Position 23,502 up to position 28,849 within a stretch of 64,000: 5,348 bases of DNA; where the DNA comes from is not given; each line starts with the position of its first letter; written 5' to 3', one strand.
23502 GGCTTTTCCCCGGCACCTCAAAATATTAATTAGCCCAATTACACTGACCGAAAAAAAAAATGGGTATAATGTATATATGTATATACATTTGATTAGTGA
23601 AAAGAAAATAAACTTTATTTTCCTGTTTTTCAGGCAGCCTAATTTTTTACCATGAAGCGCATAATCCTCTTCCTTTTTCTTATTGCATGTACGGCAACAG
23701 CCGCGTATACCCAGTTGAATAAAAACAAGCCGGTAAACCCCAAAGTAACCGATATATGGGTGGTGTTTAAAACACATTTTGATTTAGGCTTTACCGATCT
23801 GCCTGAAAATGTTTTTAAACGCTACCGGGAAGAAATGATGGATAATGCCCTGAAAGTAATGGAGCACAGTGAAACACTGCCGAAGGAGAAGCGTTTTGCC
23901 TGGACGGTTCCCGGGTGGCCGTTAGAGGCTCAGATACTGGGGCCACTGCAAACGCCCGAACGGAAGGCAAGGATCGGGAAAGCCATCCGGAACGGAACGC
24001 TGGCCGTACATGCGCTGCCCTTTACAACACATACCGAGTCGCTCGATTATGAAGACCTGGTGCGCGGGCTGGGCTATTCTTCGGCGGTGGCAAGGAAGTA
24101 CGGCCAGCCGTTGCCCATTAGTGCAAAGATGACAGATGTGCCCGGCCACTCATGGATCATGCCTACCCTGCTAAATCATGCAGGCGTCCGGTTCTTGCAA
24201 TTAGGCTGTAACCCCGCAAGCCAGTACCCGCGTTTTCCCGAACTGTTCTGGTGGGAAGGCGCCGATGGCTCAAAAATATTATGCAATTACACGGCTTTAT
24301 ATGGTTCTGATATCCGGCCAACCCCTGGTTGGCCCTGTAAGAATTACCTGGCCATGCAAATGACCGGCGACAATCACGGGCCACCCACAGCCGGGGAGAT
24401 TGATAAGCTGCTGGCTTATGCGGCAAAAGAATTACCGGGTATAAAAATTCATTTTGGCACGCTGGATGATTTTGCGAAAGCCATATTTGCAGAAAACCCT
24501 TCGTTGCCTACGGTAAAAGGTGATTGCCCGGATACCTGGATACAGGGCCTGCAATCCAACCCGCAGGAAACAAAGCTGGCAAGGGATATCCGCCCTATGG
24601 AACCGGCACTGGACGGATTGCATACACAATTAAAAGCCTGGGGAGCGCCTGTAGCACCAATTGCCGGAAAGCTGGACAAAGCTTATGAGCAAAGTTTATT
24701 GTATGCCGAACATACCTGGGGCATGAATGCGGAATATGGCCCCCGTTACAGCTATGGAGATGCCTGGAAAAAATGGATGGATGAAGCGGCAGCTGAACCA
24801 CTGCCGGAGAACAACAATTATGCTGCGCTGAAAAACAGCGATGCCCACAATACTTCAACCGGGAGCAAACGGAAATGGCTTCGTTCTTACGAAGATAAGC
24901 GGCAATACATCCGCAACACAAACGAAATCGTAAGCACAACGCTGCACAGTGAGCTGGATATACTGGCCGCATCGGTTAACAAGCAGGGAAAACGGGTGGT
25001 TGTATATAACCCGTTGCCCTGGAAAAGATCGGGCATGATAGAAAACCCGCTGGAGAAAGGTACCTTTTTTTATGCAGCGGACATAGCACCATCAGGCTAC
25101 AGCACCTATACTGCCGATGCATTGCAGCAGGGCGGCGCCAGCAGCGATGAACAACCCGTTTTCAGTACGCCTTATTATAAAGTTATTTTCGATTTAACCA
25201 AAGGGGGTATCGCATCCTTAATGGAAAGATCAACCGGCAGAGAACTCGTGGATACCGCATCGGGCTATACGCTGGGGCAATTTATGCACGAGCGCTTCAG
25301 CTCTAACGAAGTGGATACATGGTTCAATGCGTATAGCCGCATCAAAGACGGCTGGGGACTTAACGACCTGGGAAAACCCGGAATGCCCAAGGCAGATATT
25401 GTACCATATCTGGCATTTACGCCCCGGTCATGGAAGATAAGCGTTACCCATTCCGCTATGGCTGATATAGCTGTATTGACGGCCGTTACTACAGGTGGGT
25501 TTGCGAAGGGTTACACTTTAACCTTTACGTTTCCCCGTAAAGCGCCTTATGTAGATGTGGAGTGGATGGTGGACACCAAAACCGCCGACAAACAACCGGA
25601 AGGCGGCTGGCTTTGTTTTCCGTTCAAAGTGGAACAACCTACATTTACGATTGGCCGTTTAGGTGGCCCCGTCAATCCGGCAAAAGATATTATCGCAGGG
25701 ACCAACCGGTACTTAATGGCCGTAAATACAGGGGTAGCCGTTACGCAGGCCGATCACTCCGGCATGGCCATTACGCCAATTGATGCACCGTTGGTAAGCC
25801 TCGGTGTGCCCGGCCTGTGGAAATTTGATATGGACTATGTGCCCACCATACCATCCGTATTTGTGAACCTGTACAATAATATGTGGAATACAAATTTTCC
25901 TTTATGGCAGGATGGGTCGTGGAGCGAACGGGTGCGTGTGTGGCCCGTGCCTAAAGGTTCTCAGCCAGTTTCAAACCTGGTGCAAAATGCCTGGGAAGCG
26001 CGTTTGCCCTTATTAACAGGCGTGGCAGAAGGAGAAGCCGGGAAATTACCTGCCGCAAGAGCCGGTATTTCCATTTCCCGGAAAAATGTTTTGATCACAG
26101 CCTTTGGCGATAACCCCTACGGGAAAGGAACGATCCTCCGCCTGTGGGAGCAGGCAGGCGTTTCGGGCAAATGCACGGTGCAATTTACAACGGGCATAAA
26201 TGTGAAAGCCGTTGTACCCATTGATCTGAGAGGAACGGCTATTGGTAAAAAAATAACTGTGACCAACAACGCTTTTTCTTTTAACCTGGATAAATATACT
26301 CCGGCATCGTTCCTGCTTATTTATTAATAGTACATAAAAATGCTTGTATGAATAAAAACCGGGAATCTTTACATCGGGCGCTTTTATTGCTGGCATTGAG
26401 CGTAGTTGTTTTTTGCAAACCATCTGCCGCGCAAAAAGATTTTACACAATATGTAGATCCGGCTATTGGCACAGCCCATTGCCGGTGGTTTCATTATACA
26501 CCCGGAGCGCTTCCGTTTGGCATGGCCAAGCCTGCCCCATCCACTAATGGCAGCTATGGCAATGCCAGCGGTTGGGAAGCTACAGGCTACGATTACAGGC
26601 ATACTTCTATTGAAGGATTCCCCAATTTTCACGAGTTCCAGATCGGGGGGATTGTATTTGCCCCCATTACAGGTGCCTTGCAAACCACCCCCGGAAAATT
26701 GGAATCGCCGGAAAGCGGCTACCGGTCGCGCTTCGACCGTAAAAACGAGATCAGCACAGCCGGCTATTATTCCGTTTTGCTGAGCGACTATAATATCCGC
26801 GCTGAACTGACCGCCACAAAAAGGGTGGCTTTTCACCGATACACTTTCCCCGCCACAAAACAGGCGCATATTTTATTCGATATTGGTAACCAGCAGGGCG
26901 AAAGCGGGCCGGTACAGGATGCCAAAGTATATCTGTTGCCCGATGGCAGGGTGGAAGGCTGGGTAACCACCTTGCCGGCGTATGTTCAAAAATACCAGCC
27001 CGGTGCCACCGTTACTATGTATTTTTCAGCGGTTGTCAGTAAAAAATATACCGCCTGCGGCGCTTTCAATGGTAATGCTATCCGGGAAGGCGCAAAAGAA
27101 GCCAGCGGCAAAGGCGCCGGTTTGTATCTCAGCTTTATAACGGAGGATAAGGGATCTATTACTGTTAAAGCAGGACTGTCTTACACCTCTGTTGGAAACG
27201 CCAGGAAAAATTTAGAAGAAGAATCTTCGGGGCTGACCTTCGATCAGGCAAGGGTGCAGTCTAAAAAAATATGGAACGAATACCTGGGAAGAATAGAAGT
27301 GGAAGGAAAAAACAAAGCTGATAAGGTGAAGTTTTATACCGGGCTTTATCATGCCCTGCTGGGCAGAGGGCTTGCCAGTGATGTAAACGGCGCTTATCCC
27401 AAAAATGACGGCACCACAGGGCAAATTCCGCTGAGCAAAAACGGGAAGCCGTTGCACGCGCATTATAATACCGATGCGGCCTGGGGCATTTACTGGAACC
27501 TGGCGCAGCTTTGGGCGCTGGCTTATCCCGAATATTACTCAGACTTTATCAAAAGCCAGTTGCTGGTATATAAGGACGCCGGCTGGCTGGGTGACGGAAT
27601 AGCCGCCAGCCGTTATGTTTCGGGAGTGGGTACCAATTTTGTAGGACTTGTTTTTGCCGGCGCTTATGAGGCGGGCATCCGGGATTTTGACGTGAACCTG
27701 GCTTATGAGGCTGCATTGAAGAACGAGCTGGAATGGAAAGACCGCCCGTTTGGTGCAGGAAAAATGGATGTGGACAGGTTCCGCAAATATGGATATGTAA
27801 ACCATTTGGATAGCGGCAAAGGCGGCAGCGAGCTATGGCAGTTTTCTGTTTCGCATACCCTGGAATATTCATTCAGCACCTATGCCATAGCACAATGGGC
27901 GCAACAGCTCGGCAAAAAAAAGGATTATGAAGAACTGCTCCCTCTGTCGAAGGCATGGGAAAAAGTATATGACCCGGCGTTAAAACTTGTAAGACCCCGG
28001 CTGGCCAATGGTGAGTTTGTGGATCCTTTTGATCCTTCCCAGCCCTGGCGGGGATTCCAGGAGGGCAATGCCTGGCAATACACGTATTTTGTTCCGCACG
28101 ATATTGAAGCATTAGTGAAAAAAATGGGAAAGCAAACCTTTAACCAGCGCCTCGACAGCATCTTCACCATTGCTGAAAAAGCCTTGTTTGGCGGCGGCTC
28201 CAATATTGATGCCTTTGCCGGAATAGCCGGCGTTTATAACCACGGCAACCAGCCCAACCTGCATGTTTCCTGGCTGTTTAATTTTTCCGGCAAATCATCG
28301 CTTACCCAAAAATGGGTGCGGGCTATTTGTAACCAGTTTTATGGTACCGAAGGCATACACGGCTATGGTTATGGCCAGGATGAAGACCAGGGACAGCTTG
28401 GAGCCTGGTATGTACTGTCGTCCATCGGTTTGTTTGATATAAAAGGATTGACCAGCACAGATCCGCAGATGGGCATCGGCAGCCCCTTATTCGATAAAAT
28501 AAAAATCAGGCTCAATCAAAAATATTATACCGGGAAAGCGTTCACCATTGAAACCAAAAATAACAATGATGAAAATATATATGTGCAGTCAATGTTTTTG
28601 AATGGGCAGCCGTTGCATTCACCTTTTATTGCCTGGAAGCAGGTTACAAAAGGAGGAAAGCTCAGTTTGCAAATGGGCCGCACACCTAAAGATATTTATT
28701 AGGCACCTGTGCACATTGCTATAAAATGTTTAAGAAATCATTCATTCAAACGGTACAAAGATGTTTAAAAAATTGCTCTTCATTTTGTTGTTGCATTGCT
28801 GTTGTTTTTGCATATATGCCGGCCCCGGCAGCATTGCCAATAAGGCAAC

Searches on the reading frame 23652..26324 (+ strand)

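Call 6: search_protein_families(library=pfam, proteins=[window:23652-26324:+], max_evalue=0.00001)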
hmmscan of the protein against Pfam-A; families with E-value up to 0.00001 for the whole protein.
window:23652-26324:+ (891 aa): 2 families
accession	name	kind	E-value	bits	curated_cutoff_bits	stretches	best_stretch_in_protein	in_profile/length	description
PF16477.11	DUF5054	-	4.9e-13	50.1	37.6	1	501-606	156-260/291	Domain of unknown function (DUF5054)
PF01074.27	Glyco_hydro_38N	-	1.2e-09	38.5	25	1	36-221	3-187/270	Glycosyl hydrolases family 38 N-terminal domain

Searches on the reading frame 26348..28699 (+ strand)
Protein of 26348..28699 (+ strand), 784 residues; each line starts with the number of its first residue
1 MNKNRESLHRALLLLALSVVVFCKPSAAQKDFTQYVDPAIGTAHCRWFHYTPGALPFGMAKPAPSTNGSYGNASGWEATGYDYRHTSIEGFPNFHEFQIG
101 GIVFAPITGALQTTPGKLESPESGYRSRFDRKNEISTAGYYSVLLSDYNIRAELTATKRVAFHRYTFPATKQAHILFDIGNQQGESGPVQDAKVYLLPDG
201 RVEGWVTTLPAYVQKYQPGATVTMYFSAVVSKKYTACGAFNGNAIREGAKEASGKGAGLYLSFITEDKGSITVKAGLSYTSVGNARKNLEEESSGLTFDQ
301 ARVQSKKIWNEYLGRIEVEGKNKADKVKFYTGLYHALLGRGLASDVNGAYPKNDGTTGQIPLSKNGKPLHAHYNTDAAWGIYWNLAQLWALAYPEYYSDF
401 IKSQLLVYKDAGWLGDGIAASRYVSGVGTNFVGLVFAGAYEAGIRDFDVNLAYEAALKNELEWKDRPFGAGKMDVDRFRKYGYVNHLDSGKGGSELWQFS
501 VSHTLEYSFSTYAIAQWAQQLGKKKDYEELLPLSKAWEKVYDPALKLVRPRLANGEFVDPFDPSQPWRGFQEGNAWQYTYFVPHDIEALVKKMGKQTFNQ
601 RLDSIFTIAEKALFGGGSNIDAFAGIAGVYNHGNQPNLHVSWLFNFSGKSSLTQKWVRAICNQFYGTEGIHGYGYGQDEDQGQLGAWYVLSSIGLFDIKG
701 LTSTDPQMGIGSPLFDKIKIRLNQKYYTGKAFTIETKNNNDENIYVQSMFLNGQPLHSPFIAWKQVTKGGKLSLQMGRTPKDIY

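Call 6: search_protein_families(library=pfam, proteins=[window:26348-28699:+], max_evalue=0.00001)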
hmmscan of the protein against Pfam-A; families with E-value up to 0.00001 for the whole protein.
window:26348-28699:+ (784 aa): 2 families
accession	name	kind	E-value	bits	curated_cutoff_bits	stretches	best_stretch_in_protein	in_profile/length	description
PF07971.18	Glyco_hydro_92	-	5.3e-135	451.4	24.6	1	284-777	1-463/464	Glycosyl hydrolase family 92 catalytic domain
PF17678.7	Glyco_hydro_92N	-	4e-59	200.8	34.5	1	35-278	1-236/236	Glycosyl hydrolase family 92 N-terminal domain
